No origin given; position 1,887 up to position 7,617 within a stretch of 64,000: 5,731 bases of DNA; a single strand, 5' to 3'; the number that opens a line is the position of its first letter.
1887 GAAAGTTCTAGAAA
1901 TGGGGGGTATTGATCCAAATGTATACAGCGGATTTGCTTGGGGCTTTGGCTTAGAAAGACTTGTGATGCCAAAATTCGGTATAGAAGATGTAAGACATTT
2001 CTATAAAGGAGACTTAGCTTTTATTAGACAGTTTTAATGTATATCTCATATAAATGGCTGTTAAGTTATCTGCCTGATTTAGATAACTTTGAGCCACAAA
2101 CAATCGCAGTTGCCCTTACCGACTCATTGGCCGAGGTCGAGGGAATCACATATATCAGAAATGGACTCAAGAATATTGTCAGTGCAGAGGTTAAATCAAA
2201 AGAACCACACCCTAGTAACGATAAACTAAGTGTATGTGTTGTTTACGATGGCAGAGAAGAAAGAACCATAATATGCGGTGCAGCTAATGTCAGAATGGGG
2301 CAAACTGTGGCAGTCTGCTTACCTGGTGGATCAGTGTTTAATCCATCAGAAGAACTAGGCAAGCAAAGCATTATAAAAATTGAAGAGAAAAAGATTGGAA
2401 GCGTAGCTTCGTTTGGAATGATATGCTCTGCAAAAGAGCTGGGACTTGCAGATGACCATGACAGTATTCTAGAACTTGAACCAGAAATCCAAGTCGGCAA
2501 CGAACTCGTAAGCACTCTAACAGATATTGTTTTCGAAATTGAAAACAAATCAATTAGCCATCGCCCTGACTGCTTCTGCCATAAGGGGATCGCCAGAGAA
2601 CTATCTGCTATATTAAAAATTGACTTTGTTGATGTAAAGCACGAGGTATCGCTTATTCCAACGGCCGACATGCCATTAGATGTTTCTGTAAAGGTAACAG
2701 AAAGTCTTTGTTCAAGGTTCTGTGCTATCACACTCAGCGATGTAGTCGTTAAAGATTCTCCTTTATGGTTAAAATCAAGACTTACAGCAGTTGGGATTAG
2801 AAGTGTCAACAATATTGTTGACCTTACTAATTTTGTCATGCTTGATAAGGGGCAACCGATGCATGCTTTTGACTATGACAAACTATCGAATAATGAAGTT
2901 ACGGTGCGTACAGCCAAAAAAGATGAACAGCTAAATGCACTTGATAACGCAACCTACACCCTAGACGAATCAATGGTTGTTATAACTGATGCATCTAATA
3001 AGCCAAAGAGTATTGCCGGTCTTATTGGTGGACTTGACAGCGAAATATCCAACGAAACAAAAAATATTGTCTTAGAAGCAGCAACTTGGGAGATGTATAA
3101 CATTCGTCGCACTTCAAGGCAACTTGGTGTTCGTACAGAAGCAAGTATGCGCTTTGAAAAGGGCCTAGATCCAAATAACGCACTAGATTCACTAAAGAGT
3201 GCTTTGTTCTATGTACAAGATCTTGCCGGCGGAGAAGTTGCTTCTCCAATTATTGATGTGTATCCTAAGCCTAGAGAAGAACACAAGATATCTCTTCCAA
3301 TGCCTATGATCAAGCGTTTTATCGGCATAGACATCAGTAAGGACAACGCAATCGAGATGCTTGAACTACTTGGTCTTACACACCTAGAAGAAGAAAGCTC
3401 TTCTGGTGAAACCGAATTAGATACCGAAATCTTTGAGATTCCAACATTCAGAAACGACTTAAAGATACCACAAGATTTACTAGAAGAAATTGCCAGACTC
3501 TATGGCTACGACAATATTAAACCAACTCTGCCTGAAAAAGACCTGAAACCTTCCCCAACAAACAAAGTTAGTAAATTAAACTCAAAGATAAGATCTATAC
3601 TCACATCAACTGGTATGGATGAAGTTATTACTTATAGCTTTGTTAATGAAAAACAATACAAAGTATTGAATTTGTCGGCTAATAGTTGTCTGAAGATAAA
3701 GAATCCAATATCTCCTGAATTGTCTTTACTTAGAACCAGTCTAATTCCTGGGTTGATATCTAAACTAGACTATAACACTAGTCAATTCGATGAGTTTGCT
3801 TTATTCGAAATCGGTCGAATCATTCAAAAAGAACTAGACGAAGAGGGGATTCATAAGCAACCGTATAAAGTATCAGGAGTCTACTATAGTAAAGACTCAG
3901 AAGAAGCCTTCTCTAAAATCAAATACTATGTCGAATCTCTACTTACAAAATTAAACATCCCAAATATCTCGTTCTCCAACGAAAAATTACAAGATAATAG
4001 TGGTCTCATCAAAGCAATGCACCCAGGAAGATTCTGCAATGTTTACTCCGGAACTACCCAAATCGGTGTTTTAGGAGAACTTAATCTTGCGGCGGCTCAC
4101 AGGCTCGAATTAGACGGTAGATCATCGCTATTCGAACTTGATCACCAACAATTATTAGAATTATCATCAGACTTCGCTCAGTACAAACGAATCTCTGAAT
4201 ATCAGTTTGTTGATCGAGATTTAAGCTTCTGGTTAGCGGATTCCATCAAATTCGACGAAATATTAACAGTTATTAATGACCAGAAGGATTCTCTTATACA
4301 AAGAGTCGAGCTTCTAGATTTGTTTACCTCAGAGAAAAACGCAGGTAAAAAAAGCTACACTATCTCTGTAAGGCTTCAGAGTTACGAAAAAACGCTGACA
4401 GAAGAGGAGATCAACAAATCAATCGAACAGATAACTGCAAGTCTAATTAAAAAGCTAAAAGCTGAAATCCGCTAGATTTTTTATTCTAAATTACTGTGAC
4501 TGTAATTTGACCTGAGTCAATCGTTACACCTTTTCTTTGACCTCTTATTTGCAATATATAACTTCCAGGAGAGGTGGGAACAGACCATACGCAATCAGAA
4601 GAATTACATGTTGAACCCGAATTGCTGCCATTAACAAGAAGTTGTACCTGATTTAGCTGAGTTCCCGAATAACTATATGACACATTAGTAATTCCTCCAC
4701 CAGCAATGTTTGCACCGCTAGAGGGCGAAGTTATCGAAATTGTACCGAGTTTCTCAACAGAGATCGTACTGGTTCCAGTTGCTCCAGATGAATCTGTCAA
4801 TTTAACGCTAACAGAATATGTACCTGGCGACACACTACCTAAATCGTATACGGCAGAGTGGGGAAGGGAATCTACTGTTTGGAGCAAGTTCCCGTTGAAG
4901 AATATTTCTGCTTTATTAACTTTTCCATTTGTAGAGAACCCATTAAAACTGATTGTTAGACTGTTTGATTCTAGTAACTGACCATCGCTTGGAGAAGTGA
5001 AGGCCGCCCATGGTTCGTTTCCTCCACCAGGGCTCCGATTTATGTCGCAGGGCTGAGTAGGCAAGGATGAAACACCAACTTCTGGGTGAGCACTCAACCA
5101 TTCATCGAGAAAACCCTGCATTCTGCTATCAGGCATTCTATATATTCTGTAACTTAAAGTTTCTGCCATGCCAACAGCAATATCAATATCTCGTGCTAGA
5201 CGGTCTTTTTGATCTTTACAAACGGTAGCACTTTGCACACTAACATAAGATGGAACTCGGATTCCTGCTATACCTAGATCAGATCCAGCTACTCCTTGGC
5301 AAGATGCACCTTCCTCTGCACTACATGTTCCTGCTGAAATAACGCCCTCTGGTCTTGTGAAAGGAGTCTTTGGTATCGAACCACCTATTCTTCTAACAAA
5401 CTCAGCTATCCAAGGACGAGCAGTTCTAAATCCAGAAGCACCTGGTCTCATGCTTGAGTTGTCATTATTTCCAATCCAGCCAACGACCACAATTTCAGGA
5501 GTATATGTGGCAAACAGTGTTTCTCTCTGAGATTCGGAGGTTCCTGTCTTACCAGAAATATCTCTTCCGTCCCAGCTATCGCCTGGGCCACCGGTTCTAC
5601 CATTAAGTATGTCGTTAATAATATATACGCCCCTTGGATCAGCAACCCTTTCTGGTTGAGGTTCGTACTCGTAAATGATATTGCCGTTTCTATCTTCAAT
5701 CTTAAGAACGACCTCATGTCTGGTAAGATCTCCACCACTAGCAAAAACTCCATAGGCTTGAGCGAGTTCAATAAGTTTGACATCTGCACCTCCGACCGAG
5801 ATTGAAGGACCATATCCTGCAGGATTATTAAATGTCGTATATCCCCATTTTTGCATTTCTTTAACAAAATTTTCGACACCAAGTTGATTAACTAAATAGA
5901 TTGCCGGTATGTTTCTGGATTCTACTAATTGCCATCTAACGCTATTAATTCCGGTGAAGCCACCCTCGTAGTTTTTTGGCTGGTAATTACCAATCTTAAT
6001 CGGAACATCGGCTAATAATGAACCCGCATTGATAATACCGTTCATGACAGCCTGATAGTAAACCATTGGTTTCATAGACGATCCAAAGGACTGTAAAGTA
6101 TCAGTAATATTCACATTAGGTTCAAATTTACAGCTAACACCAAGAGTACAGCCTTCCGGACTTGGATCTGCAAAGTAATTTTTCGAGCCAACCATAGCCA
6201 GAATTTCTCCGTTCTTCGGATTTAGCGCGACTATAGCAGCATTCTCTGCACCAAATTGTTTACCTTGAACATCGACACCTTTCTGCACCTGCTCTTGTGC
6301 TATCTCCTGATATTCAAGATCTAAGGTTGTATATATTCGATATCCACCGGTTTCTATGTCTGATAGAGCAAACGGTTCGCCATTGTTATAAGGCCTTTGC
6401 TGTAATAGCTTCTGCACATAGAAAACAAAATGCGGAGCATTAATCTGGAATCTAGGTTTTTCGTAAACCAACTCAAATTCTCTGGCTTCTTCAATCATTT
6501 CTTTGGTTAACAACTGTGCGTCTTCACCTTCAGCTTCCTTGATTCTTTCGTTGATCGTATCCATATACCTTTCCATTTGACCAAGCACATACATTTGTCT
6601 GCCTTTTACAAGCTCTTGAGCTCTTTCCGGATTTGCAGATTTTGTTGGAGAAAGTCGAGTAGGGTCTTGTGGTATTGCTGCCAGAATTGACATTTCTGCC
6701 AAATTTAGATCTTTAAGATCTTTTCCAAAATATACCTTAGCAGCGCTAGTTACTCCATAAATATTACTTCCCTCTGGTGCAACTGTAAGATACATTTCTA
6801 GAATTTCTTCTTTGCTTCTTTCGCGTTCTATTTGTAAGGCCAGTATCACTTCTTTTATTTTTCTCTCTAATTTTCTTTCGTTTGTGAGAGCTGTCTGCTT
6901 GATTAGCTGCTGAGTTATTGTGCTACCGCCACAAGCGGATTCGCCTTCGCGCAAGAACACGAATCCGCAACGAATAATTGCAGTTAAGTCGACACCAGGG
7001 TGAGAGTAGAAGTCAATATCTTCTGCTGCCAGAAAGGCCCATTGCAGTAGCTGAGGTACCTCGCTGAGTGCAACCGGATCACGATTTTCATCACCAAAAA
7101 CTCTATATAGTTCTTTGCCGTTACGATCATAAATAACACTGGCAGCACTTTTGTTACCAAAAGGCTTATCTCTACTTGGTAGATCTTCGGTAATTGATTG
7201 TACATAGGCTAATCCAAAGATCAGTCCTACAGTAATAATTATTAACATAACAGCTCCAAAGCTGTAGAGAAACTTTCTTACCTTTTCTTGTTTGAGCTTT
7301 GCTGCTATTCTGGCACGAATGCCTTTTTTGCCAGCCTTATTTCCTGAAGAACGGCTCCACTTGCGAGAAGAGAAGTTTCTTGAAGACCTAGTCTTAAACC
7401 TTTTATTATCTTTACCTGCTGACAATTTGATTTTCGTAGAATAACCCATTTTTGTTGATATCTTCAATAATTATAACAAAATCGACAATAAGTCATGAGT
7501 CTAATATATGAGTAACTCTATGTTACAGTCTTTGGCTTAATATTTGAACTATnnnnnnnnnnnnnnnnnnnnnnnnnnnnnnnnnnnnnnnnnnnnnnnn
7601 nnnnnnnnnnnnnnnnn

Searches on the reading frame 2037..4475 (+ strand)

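Call 94: search_protein_families(library=pfam, proteins=[window:2037-4475:+], max_evalue=0.00001)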
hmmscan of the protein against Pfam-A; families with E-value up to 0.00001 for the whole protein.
window:2037-4475:+ (812 aa): 5 families
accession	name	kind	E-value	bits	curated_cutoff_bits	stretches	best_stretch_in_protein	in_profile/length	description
PF03483.22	B3_4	-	3e-60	203.2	29.3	1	225-398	2-174/174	B3/4 domain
PF17759.6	tRNA_synthFbeta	-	1.9e-45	155.4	22.4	1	494-702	1-213/214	Phenylalanyl tRNA synthetase beta chain CLM domain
PF03147.19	FDX-ACB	-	3.7e-24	85.4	31.1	1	720-812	1-94/94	Ferredoxin-fold anticodon binding domain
PF03484.21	B5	-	1.1e-14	54.8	28.6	1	418-491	1-67/67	tRNA synthetase B5 domain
PF01588.26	tRNA_bind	-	1.2e-14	54.6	27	1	48-155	2-95/96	Putative tRNA binding domain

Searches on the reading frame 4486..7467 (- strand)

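Call 94: search_protein_families(library=pfam, proteins=[window:4486-7467:-], max_evalue=0.00001)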
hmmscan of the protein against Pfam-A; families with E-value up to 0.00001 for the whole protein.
window:4486-7467:- (993 aa): 3 families
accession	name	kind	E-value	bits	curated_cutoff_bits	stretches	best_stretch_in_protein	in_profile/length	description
PF00912.28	Transgly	-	2.6e-56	190.3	27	1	118-298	3-177/178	Transglycosylase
PF00905.27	Transpeptidase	-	4.3e-18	66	22.1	1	411-665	2-265/299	Penicillin binding protein transpeptidase domain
PF17957.7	Big_7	-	7.1e-13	49.4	24.1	1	820-888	2-70/70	Bacterial Ig domain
